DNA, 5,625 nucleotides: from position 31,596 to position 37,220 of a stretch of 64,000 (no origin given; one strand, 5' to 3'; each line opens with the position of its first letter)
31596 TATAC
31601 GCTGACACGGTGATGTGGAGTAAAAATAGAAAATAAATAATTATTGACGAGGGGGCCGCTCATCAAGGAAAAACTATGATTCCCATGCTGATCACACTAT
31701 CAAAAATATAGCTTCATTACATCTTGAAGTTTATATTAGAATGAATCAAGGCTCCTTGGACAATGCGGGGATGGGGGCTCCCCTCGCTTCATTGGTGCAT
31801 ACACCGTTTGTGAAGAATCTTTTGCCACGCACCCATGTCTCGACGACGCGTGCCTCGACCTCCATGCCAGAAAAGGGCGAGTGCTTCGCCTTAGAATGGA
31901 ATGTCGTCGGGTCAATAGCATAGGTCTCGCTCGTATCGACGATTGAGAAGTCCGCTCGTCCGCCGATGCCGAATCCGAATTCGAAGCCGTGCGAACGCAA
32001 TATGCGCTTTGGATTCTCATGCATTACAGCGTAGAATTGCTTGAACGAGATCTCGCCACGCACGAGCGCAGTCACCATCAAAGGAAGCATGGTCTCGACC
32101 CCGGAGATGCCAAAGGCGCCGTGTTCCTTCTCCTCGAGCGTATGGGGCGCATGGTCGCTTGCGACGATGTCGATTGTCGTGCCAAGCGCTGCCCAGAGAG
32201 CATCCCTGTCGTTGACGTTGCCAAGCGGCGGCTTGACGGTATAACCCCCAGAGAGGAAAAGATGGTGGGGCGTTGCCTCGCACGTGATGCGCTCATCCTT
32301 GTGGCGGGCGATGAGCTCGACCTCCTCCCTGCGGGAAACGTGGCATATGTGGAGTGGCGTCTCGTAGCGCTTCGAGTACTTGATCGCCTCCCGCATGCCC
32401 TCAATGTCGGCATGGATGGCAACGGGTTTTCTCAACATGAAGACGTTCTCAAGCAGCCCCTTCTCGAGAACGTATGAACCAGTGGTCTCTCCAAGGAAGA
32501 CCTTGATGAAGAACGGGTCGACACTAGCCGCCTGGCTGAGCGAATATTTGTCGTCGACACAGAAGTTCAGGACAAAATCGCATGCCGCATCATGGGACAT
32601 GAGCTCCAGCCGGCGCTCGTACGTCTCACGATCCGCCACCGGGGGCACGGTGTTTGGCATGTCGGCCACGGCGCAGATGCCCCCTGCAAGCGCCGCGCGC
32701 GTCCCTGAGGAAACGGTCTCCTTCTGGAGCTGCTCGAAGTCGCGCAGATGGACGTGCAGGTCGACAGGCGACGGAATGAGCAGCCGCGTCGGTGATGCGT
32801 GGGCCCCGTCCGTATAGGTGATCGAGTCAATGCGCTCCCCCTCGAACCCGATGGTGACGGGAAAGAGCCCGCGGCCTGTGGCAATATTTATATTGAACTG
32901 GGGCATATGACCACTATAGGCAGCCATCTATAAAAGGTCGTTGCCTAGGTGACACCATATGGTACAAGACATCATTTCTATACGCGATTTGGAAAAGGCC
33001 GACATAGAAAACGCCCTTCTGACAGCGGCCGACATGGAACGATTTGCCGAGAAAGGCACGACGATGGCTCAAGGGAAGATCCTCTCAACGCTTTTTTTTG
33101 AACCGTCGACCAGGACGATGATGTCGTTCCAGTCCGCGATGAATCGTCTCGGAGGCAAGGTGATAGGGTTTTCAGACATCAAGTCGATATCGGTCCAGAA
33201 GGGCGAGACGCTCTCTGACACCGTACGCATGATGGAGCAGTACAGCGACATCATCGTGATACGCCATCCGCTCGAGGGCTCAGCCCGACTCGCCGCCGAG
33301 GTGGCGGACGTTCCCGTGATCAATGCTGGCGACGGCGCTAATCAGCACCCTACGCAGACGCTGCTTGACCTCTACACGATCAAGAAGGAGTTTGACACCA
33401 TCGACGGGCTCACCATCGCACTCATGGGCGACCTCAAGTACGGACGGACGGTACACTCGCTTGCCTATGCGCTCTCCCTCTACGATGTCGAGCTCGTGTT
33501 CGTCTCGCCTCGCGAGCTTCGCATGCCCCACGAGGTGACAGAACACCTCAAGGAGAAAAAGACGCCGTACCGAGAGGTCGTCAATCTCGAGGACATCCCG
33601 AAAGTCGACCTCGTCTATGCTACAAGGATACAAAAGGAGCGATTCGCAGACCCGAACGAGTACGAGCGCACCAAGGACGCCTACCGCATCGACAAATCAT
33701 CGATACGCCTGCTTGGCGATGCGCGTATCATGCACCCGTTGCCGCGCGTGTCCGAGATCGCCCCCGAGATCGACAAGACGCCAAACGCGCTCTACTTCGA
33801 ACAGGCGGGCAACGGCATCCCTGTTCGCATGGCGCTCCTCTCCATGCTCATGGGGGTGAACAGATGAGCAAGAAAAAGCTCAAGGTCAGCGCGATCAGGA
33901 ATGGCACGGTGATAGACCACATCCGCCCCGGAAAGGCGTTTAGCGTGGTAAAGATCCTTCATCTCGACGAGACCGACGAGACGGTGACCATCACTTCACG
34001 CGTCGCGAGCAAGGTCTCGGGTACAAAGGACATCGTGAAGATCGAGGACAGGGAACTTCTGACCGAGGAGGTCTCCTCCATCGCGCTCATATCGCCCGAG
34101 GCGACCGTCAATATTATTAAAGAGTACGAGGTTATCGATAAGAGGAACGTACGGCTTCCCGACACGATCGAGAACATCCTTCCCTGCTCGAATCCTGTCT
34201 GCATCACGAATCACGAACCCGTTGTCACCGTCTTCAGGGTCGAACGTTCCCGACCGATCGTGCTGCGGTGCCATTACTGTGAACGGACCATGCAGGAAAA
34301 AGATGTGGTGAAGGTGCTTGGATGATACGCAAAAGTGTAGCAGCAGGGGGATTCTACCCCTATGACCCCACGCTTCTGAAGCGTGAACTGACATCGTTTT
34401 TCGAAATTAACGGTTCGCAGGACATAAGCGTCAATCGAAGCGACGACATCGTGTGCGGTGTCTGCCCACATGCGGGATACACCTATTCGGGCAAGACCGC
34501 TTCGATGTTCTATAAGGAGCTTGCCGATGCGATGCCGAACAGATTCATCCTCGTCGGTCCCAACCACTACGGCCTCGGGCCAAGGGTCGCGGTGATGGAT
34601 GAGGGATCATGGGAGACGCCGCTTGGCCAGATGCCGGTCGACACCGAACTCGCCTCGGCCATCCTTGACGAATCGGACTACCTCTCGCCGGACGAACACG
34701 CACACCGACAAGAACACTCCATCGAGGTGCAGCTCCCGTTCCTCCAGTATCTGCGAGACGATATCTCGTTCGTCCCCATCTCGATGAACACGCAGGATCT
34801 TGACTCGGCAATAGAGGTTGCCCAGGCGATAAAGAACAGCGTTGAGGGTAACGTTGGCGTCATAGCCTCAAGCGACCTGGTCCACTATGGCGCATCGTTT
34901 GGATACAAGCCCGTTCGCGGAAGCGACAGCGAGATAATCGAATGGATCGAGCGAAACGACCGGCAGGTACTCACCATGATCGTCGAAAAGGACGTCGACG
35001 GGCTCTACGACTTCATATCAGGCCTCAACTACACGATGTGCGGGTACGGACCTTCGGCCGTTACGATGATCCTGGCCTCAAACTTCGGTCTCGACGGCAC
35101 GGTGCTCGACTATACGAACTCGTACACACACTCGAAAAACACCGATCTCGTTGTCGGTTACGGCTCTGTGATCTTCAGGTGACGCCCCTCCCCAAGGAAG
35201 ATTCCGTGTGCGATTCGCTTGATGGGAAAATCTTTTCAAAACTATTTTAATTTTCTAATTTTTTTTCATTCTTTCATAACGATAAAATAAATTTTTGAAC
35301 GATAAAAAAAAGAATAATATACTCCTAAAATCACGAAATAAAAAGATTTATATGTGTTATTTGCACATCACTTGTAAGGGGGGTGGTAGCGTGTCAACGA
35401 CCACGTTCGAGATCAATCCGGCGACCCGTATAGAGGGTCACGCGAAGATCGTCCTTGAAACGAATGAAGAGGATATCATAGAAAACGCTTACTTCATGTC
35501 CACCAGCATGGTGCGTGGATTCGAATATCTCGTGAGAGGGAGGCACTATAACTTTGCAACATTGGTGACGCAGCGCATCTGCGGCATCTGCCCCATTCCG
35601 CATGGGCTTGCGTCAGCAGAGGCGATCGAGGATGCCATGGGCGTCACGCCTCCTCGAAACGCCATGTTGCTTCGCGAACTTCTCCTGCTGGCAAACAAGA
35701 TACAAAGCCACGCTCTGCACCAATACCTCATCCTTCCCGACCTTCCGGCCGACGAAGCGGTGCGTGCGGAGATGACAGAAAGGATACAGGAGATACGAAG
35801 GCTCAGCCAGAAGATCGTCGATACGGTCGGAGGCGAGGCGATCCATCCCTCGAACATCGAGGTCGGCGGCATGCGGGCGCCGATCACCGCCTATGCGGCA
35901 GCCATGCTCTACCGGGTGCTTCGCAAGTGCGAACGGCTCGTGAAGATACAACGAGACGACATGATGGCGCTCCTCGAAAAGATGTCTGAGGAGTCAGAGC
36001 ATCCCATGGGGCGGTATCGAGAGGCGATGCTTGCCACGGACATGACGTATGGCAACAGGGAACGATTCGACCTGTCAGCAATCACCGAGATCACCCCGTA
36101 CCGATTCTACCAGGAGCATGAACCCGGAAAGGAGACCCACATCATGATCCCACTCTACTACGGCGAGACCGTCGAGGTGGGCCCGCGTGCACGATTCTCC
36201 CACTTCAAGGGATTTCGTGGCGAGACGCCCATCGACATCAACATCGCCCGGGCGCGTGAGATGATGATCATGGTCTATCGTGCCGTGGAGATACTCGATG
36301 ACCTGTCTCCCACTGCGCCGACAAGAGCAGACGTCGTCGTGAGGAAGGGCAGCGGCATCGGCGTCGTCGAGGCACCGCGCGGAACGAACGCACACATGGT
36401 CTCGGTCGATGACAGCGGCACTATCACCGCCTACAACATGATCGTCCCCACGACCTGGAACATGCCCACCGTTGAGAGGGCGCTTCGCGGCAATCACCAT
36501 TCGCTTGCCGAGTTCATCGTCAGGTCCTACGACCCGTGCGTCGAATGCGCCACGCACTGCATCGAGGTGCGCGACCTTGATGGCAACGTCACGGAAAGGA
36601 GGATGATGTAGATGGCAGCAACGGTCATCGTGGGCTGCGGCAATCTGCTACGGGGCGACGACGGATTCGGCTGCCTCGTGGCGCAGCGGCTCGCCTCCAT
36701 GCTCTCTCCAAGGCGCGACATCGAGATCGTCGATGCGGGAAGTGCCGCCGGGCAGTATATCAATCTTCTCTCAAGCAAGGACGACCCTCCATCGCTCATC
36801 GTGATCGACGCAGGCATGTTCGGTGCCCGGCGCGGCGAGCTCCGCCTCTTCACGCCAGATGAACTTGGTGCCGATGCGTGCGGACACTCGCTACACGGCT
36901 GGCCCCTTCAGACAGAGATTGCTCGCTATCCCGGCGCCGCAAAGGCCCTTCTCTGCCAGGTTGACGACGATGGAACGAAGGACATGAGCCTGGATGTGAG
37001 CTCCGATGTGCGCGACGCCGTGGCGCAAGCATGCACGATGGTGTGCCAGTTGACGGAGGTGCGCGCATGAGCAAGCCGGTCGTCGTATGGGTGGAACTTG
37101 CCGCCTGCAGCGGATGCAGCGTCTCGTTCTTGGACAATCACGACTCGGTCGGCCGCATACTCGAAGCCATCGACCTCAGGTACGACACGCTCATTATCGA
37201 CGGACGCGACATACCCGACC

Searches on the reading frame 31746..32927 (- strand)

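Call 28: search_protein_families(library=pfam, proteins=[window:31746-32927:-], max_evalue=0.0001)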
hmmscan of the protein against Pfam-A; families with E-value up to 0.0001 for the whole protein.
window:31746-32927:- (393 aa): 1 family
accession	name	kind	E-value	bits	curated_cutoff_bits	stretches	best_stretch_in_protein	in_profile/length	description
PF01979.26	Amidohydro_1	-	7.7e-11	42.3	25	1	50-369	2-343/345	Amidohydrolase family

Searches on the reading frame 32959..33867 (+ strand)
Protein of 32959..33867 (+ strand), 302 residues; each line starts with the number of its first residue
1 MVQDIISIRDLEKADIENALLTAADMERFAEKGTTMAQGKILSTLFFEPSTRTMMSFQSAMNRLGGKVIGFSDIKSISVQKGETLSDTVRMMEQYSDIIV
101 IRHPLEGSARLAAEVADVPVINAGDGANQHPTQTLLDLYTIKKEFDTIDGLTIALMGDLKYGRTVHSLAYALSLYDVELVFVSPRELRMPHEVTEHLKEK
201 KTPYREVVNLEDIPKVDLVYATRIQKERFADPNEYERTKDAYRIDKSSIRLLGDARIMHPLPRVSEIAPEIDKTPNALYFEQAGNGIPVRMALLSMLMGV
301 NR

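Call 28: search_protein_families(library=pfam, proteins=[window:32959-33867:+], max_evalue=0.0001)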
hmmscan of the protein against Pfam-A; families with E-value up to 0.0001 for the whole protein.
window:32959-33867:+ (302 aa): 2 families
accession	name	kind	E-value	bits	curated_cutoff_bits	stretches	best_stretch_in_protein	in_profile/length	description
PF02729.26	OTCace_N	-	6.7e-47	159.7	29.9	1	4-142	2-147/148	Aspartate/ornithine carbamoyltransferase, carbamoyl-P binding domain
PF00185.30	OTCace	-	3.7e-28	99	29.4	1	149-296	1-156/157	Aspartate/ornithine carbamoyltransferase, Asp/Orn binding domain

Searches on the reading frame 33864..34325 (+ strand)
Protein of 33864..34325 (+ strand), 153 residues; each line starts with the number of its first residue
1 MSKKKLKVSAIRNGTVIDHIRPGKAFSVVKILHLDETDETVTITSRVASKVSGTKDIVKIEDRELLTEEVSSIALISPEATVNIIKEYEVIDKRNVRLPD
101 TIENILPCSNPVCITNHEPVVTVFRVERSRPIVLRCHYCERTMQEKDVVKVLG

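Call 28: search_protein_families(library=pfam, proteins=[window:33864-34325:+], max_evalue=0.0001)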
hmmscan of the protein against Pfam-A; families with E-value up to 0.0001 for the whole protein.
window:33864-34325:+ (153 aa): 2 families
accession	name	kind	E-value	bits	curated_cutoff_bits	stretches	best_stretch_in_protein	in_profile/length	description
PF01948.23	PyrI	-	3.5e-33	114.1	25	1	6-96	1-92/93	Aspartate carbamoyltransferase regulatory chain, allosteric domain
PF02748.20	PyrI_C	-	1.3e-18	67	23.4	1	101-148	1-48/48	Aspartate carbamoyltransferase regulatory chain, metal binding domain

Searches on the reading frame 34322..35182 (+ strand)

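Call 28: search_protein_families(library=pfam, proteins=[window:34322-35182:+], max_evalue=0.0001)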
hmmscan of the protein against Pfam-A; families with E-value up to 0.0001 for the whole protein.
window:34322-35182:+ (286 aa): 1 family
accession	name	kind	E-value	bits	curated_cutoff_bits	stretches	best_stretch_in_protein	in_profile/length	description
PF01875.22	Memo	-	4e-70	236.6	27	1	7-283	4-268/269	Memo-like protein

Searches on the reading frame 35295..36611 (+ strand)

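Call 28: search_protein_families(library=pfam, proteins=[window:35295-36611:+], max_evalue=0.0001)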
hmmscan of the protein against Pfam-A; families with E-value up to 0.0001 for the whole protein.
window:35295-36611:+ (438 aa): 1 family
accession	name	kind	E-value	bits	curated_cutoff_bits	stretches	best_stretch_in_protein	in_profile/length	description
PF00374.24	NiFeSe_Hases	-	1.4e-36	127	25.8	2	74-144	1-71/508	Nickel-dependent hydrogenase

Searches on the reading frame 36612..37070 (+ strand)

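Call 28: search_protein_families(library=pfam, proteins=[window:36612-37070:+], max_evalue=0.0001)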
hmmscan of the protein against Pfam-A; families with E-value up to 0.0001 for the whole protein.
window:36612-37070:+ (152 aa): 1 family
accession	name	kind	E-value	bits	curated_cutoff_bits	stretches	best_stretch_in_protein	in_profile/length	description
PF01750.23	HycI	-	2e-15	57.2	23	1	23-146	3-129/130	Hydrogenase maturation protease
